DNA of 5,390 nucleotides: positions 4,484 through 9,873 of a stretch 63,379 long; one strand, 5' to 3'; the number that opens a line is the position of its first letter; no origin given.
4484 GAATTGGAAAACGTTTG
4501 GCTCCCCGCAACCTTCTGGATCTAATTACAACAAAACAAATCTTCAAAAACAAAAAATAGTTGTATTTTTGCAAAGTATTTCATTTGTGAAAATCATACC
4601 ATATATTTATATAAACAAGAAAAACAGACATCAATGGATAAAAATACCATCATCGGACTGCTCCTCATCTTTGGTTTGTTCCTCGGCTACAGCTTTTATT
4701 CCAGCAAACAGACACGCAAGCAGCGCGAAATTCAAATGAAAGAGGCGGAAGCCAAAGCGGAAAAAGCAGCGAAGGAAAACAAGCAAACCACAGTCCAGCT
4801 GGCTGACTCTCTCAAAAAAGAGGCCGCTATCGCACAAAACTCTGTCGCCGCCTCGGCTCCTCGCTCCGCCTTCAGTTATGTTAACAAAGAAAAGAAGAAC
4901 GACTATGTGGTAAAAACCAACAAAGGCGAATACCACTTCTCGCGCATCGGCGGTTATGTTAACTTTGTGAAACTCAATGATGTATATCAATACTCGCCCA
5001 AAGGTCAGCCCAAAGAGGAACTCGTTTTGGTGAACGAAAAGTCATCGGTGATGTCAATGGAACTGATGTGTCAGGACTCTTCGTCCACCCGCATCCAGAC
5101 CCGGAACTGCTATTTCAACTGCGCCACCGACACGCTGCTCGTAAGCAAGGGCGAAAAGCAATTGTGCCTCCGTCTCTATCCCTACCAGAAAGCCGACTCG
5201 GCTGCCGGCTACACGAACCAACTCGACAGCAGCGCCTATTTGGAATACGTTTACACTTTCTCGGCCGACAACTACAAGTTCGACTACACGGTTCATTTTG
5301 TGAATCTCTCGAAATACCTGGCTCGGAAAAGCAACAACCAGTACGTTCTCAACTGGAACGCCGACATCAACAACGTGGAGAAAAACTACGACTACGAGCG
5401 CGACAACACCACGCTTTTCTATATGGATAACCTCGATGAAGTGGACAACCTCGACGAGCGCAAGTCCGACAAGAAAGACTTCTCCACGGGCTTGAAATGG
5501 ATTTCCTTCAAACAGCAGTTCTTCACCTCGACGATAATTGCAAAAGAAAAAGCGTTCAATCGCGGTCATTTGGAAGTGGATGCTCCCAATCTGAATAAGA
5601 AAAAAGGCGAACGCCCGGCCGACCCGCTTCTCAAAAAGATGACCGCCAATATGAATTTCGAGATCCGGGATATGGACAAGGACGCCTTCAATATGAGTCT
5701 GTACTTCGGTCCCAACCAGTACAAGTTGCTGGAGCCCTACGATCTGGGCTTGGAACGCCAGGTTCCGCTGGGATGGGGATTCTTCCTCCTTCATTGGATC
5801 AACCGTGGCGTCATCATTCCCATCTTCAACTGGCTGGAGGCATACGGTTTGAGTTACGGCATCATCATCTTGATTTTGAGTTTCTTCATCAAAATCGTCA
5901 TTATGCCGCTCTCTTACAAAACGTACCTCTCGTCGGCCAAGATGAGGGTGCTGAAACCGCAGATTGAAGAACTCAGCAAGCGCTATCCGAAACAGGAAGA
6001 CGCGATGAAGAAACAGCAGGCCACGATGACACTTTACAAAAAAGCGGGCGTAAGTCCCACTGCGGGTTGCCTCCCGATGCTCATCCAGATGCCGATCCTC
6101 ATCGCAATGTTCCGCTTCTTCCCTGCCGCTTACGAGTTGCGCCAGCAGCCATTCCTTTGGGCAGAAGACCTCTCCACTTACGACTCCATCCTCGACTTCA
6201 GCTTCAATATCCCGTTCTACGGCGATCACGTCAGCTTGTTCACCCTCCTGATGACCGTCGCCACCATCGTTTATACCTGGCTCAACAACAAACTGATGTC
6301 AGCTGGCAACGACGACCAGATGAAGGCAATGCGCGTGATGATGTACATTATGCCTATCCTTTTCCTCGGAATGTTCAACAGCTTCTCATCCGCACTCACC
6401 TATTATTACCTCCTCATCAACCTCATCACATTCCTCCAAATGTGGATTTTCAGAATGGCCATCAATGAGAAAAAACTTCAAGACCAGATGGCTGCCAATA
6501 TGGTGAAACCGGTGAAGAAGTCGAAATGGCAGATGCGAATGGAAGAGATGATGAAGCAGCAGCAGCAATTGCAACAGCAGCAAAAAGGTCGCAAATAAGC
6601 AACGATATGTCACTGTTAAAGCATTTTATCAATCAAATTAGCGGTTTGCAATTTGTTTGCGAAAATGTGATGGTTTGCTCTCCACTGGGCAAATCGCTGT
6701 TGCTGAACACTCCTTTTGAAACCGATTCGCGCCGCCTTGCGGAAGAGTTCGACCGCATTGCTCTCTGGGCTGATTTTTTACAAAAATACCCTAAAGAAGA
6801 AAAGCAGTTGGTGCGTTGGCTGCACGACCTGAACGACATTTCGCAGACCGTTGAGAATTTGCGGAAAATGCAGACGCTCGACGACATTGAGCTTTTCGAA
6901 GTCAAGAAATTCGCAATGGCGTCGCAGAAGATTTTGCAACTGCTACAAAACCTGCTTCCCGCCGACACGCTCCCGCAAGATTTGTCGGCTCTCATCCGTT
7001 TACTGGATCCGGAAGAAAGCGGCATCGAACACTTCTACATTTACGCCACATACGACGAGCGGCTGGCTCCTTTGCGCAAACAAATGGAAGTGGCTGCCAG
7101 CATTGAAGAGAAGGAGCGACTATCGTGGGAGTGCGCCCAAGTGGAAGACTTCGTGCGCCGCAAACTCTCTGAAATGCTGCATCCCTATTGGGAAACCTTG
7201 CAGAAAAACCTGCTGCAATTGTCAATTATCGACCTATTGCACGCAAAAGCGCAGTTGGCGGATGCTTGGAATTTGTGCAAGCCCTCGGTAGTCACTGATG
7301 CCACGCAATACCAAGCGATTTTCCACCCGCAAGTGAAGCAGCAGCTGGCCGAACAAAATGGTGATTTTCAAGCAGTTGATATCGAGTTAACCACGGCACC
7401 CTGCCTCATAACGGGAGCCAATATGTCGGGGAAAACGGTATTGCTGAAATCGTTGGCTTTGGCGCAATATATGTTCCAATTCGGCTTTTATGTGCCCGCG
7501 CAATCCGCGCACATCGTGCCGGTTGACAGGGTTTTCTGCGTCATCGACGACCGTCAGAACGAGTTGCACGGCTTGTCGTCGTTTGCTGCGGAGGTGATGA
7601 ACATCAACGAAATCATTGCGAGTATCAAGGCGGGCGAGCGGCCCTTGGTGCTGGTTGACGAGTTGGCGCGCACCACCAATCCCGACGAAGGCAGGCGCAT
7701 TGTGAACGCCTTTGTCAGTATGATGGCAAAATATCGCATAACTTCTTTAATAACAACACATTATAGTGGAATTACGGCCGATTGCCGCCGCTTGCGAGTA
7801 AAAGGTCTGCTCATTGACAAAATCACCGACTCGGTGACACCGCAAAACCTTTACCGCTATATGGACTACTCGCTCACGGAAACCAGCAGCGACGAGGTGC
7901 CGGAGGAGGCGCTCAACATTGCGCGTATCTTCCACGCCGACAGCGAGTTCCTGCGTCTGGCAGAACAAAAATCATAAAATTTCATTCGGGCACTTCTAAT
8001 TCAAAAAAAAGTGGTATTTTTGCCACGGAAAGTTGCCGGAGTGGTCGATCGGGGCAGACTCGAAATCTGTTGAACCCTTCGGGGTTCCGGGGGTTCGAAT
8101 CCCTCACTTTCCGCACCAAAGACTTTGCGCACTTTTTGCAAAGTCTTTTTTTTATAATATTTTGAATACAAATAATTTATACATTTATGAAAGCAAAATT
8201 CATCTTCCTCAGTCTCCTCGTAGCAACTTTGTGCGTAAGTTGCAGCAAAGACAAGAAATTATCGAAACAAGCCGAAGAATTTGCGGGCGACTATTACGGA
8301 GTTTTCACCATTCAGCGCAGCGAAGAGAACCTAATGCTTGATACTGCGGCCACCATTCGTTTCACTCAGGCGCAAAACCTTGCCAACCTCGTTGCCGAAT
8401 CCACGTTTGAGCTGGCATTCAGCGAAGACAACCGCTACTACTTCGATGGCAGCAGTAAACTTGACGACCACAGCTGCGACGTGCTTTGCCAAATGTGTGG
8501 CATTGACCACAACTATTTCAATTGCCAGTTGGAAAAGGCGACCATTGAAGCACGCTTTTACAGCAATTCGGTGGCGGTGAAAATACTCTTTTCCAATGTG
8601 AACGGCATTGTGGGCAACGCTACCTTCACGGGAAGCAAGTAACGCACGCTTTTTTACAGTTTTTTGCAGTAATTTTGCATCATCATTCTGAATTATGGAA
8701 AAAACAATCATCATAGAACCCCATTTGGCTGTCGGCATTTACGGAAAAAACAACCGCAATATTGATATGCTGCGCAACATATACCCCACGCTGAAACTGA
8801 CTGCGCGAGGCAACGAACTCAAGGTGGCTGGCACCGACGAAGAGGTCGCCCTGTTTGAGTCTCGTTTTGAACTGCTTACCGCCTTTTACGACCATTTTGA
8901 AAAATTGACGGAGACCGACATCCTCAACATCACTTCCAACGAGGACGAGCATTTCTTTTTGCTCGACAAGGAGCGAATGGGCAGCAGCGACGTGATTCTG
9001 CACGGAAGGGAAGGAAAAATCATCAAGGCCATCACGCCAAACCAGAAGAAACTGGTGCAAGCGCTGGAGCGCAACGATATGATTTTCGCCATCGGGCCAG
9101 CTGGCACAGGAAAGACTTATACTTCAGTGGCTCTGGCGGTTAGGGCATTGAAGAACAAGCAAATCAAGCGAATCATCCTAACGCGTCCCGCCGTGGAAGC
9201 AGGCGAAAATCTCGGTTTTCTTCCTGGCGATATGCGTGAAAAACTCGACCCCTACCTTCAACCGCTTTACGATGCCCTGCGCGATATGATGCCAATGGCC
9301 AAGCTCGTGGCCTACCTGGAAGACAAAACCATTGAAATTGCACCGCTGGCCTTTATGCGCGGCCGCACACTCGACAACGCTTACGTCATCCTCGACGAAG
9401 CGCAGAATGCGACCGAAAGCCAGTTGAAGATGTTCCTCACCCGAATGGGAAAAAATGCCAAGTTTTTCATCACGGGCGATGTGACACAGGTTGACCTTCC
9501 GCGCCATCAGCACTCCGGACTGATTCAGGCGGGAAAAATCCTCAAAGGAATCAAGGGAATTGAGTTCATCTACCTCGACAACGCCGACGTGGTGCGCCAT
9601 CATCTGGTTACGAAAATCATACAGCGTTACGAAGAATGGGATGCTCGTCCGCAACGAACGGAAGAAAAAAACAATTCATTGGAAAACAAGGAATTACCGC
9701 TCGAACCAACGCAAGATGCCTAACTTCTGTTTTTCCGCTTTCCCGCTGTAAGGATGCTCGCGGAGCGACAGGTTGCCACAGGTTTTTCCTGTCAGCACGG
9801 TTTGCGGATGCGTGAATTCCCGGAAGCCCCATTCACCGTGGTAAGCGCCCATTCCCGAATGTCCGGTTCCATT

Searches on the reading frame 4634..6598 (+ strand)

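Call 46: search_protein_families(library=pfam, proteins=[window:4634-6598:+])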
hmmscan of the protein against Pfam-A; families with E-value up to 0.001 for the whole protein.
window:4634-6598:+ (654 aa): 2 families
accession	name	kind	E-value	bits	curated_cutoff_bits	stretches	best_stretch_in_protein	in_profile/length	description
PF02096.25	60KD_IMP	-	8.1e-49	166.2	35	1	408-607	1-162/163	60Kd inner membrane protein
PF14849.12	YidC_periplas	-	1.1e-17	65.4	24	1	92-387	3-278/283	YidC periplasmic domain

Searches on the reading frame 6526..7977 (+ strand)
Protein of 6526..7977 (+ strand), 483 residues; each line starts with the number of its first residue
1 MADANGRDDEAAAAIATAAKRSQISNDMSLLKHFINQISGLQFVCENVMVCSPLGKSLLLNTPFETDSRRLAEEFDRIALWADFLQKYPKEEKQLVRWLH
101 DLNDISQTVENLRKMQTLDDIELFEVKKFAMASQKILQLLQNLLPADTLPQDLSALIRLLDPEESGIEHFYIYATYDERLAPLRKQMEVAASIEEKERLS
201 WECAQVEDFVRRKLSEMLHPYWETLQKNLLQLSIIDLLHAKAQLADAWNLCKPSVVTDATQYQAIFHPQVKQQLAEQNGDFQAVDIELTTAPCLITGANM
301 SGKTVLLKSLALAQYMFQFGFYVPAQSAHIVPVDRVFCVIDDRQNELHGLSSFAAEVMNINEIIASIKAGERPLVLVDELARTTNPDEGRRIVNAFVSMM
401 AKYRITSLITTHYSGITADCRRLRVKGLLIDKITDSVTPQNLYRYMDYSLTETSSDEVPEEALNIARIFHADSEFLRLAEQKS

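Call 46: search_protein_families(library=pfam, proteins=[window:6526-7977:+])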
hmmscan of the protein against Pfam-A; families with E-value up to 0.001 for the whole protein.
window:6526-7977:+ (483 aa): 2 families
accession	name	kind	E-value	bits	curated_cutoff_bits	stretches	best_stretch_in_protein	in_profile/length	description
PF00488.27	MutS_V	-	7.3e-27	95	30.2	1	294-423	2-130/188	MutS domain V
PF01637.24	ATPase_2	-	1.8e-05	25.1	33.2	1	289-409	19-152/225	ATPase domain predominantly from Archaea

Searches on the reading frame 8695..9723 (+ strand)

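Call 46: search_protein_families(library=pfam, proteins=[window:8695-9723:+])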
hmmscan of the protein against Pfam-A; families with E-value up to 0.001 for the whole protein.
window:8695-9723:+ (342 aa): 10 families
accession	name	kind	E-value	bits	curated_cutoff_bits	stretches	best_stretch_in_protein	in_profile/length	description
PF02562.22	PhoH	-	1.7e-91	305.7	27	1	110-313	2-205/205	PhoH-like protein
PF13245.12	AAA_19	-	4.1e-09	37.1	25.1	1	117-266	1-129/134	AAA domain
PF13604.12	AAA_30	-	1.1e-08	35.4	27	1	114-266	3-128/191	AAA domain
PF00580.27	UvrD-helicase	-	1.8e-05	25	23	0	114-158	2-44/271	UvrD/REP helicase N-terminal domain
PF00270.35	DEAD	-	2.8e-05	24.4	26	0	114-165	1-53/167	DEAD/DEAH box helicase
PF13086.12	AAA_11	-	0.0002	21.7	27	0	119-158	9-53/257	AAA domain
PF20720.3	nSTAND3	-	0.00028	21.1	27.2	1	114-156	4-47/155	Novel STAND NTPase 3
PF04851.21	ResIII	-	0.00056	20.3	22.5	0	115-162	6-58/164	Type III restriction enzyme, res subunit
PF13173.12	AAA_14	-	0.00066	20.1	27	0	219-261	53-97/129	AAA domain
PF13401.12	AAA_22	-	0.00081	20.1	27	0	127-250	5-107/130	AAA domain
